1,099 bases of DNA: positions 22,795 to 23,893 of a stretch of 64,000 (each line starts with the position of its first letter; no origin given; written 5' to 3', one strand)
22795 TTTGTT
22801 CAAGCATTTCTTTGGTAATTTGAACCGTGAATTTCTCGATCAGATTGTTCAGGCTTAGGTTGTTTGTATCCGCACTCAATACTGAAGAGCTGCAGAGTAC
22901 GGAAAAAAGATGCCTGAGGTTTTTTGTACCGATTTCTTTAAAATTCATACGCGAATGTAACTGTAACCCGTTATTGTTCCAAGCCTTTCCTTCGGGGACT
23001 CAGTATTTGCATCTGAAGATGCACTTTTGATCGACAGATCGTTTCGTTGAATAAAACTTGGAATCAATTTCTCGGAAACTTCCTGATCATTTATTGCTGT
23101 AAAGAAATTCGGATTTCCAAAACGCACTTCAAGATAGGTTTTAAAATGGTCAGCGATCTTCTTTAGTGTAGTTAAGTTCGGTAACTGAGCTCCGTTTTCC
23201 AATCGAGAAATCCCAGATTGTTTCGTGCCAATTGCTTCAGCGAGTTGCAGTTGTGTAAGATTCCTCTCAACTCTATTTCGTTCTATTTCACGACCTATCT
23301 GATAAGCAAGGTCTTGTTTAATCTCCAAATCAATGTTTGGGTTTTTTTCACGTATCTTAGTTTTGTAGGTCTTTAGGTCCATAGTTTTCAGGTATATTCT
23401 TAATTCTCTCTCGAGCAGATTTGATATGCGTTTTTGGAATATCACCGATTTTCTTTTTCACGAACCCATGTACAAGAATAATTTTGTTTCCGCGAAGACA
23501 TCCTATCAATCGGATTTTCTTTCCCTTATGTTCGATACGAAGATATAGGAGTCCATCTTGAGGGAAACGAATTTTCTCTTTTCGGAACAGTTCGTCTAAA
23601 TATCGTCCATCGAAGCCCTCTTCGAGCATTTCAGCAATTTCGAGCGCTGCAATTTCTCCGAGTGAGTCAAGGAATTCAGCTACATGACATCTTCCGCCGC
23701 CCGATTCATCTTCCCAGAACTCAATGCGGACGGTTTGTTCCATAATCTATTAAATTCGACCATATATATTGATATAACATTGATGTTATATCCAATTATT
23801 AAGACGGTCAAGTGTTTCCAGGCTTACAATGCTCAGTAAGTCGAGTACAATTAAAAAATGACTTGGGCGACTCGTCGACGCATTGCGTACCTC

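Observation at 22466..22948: Orphan 160-aa protein translationally coupled to the antitoxin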

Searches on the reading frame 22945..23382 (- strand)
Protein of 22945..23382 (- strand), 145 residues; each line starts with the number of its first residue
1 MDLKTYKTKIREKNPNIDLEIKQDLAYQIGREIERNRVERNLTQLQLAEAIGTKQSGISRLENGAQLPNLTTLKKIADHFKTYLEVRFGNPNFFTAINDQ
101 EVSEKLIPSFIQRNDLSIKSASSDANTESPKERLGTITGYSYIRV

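Call 5: search_protein_families(library=pfam, proteins=[window:22945-23382:-], max_evalue=1)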
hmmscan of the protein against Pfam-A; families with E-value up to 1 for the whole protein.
window:22945-23382:- (145 aa): 8 families
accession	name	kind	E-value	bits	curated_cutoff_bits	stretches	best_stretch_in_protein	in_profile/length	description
PF01381.28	HTH_3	-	2.9e-14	53.3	23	1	34-84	2-52/55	Helix-turn-helix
PF13560.12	HTH_31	-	3.7e-09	37.2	27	1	28-82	1-56/64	Helix-turn-helix domain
PF12844.13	HTH_19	-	1.1e-06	28.9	30.2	1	31-81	2-52/64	Helix-turn-helix domain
PF13443.12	HTH_26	-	2e-05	25.2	22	1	38-82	7-52/63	Cro/C1-type HTH DNA-binding domain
PF13744.12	HTH_37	-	3.2e-05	24.1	27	1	18-65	12-55/80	Helix-turn-helix domain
PF22495.2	HTH_92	-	0.003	17.3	27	1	37-69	4-36/45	RsaL-like HTH domain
PF15731.11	MqsA_antitoxin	-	0.021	15.4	30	1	25-74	66-115/131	Antitoxin component of bacterial toxin-antitoxin system, MqsA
PF13545.12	HTH_Crp_2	-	0.077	13.4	27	1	34-61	15-42/70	Crp-like helix-turn-helix domain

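Call 6: search_protein_families(library=padloc, proteins=[window:22945-23382:-], max_evalue=1)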
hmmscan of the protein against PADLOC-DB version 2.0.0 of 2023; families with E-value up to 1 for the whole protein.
window:22945-23382:- (145 aa): 21 families
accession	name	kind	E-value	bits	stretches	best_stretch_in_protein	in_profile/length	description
PDLC02926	HTH_VI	-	7e-12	43.4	1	29-85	2-58/92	-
PDLC03951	RmrA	-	3.8e-08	30.7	1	32-82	12-62/400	-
PDLC03954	RmrA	-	5.9e-07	26.7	1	29-82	11-64/380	-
PDLC03952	RmrA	-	9.1e-07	26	1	29-82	23-76/395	-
PDLC03947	RmrA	-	5.3e-06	23.5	1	29-82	12-65/383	-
PDLC04775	PDC-M69A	-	8.6e-06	24.2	1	28-82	7-61/113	-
PDLC03944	RmrA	-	2.8e-05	21.4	1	31-81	9-59/384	-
PDLC03949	RmrA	-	2.8e-05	21.2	1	35-83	9-57/363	-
PDLC03946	RmrA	-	3.5e-05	20.7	1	35-85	9-58/357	-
PDLC03948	RmrA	-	3.8e-05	20.8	1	34-80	14-60/397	-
PDLC03956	RmrA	-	9e-05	19.7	1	33-82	14-63/399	-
PDLC04142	capH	-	0.0002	20.4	1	36-89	14-60/103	capH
PDLC04762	PDC-M64C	-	0.00028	18.9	1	12-79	9-78/97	-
PDLC03943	RmrA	-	0.00097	16.3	1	33-107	7-74/370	-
PDLC04758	PDC-M64B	-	0.0016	16.9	1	12-76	16-78/123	-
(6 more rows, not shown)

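Call 7: search_protein_families(library=ncbifam, proteins=[window:22945-23382:-], max_evalue=1)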
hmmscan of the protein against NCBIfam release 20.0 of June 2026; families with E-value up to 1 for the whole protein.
window:22945-23382:- (145 aa): 17 families
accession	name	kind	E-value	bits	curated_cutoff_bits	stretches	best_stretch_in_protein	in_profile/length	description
NF041951.1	phage_RstR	subfamily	2.1e-10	40.8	80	1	29-82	3-56/108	RstR family transcriptional repressor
TIGR03070.1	couple_hipB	subfamily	9.3e-09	35.1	71.65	1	28-80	2-54/58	type II toxin-antitoxin system Y4mF family antitoxin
TIGR00270.2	TIGR00270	equivalog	2.4e-07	30.7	110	1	11-82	58-129/159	multiprotein bridging factor aMBF1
NF047948.1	male_kill_WMK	equivalog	4.8e-07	29.5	300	1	22-79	156-213/300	WO male-killing family protein Wmk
NF007271.0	PRK09726.1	equivalog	7e-07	29.2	79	1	32-79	16-63/88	type II toxin-antitoxin system antitoxin HipB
NF041575.1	antitoxPezA_Strep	equivalog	2.9e-05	24.1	290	1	29-104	2-77/158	type II toxin-antitoxin system antitoxin PezA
NF007408.0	PRK09943.1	equivalog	0.00037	20.1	211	1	27-90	6-69/185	HTH-type transcriptional regulator PuuR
TIGR03830.1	CxxCG_CxxCG_HTH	subfamily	0.00041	20.2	61.8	1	28-70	65-107/127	type II TA system antitoxin MqsA family protein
NF006015.0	PRK08154.1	subfamily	0.0012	18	204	1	13-95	15-95/314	anaerobic benzoate catabolism transcriptional regulator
NF010465.0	PRK13890.1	equivalog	0.0021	18.2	96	1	37-86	14-63/121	conjugal transfer protein TrbA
NF007257.0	PRK09706.1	subfamily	0.021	14.7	101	1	29-80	6-57/135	transcriptional repressor DicA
NF052239.1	antitox_spr1629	equivalog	0.031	13.4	335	1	29-84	3-58/377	spr1629 family repressor/antitoxin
TIGR02980.1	SigBFG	subfamily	0.053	13.2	234.35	1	31-64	184-217/227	SigB/SigF/SigG family RNA polymerase sigma factor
NF047542.1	telomere_Tap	equivalog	0.068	11.9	600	1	31-76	20-65/695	telomere-associated protein Tap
NF046032.1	TransRegSlrRBacil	equivalog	0.12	12.5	250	1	29-94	2-68/149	HTH-type transcriptional regulator SlrR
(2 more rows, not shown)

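Call 8: search_protein_families(library=phrogs, proteins=[window:22945-23382:-], max_evalue=1)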
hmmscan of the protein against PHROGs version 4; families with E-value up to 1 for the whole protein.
window:22945-23382:- (145 aa): 43 families (the best 25 are shown)
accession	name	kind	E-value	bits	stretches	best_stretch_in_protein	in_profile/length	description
phrog_1373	-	transcription regulation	5.8e-15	56.7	1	24-94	59-129/166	transcriptional regulator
phrog_8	-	transcription regulation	8.2e-13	49.5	1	11-107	138-239/346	transcriptional regulator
phrog_3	-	transcription regulation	9.9e-11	43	1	26-110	86-168/430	transcriptional repressor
phrog_4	-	transcription regulation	4e-10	40.2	1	20-81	128-185/400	transcriptional repressor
phrog_5823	-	transcription regulation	4.1e-08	33.8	1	27-92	5-71/404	transcriptional regulator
phrog_2339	-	DNA, RNA and nucleotide metabolism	4.4e-08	34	1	24-91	21-89/98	HTH DNA binding protein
phrog_7241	-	transcription regulation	7.6e-08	33.4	1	36-81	69-114/122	transcriptional regulator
phrog_2439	-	transcription regulation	9.5e-08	32.3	1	29-82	8-61/367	transcriptional regulator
phrog_2967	-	transcription regulation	1.4e-06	29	1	29-102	11-77/225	transcriptional regulator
phrog_6831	-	transcription regulation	3.8e-06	27.8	1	40-78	17-56/68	transcriptional regulator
phrog_29047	-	unknown function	2.6e-05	25.2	1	33-83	96-146/159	-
phrog_2328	-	transcription regulation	0.00024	21.9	1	37-80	24-67/128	transcriptional repressor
phrog_2104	-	unknown function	0.00027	22.1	1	31-77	42-88/103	-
phrog_18104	-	transcription regulation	0.00069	20.5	1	46-81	18-53/57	transcriptional regulator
phrog_11553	-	unknown function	0.0019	18.5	1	24-86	31-92/278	-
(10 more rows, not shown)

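Call 99: predict_structure(protein=window:22945-23382:-)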
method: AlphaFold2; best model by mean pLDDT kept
length: 145 residues; sequences in the alignment: 1
mean_pLDDT: 50.6   pTM: 0.34
mean pLDDT of the five models: 50.6, 43.0, 41.5, 40.8, 38.7
residues with pLDDT >= 90: 0; 70-90: 11; 50-70: 70; < 50: 64
segments of 3 or more residues with pLDDT < 50: 35-41, 55-57, 89-132, 138-140
pLDDT, mean of each block of 10 residues (from residue 1): 73 69 64 50 53 50 56 58 51 37 32 30 35 50 53
secondary structure, 60 per line:
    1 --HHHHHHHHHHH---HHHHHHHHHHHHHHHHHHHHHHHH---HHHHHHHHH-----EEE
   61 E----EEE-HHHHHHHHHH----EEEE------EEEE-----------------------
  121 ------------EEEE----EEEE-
elements in order: H3-13 H17-40 H44-52 E58-61 E66-68 H70-79 E84-87 E94-97 E133-136 E141-144

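Call 113: search_solved_structures(query=window:22945-23382:-, max_evalue=0.0001)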
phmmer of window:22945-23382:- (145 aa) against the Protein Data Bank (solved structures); distinct sequences matched with E-value up to 0.0001: 4.
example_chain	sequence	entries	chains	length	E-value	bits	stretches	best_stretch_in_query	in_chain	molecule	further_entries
8tac_A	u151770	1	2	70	2.7e-08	37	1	26-78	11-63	DBP48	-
7zvi_A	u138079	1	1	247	1.9e-07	34.3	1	29-118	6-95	Orf22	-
7p4a_A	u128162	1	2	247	1.9e-07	34.3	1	29-118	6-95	Stl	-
2qfc_A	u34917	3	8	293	8e-05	25.8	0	27-79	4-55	PlcR protein | Transcriptional activator PlcR protein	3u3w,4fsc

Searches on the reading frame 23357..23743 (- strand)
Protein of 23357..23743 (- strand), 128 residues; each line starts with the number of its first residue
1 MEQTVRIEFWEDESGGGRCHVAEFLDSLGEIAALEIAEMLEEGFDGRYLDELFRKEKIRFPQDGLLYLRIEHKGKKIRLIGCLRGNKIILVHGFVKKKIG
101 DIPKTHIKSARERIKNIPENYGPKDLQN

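Call 5: search_protein_families(library=pfam, proteins=[window:23357-23743:-], max_evalue=1)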
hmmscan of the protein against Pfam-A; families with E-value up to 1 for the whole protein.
window:23357-23743:- (128 aa): 2 families
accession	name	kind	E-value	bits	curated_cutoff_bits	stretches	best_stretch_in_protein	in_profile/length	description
PF05973.20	Gp49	-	1.6e-08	34.9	23.9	1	55-115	30-90/90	Phage derived protein Gp49-like (DUF891)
PF03703.20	bPH_2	-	0.22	12.2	22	1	83-110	8-35/78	Bacterial PH domain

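Call 6: search_protein_families(library=padloc, proteins=[window:23357-23743:-], max_evalue=1)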
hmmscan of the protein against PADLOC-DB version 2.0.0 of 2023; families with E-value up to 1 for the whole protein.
window:23357-23743:- (128 aa): 0 families

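Call 7: search_protein_families(library=ncbifam, proteins=[window:23357-23743:-], max_evalue=1)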
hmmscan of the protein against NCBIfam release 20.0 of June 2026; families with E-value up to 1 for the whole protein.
window:23357-23743:- (128 aa): 0 families

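Call 8: search_protein_families(library=phrogs, proteins=[window:23357-23743:-], max_evalue=1)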
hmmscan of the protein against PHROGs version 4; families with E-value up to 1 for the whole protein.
window:23357-23743:- (128 aa): 1 family
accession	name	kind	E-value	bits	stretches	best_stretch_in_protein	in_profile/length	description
phrog_2523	-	unknown function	5.5e-08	33.9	1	62-119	49-106/108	-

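Call 112: search_solved_structures(query=window:23357-23743:-, max_evalue=0.01)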
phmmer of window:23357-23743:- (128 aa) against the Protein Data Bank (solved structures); distinct sequences matched with E-value up to 0.01: 0.
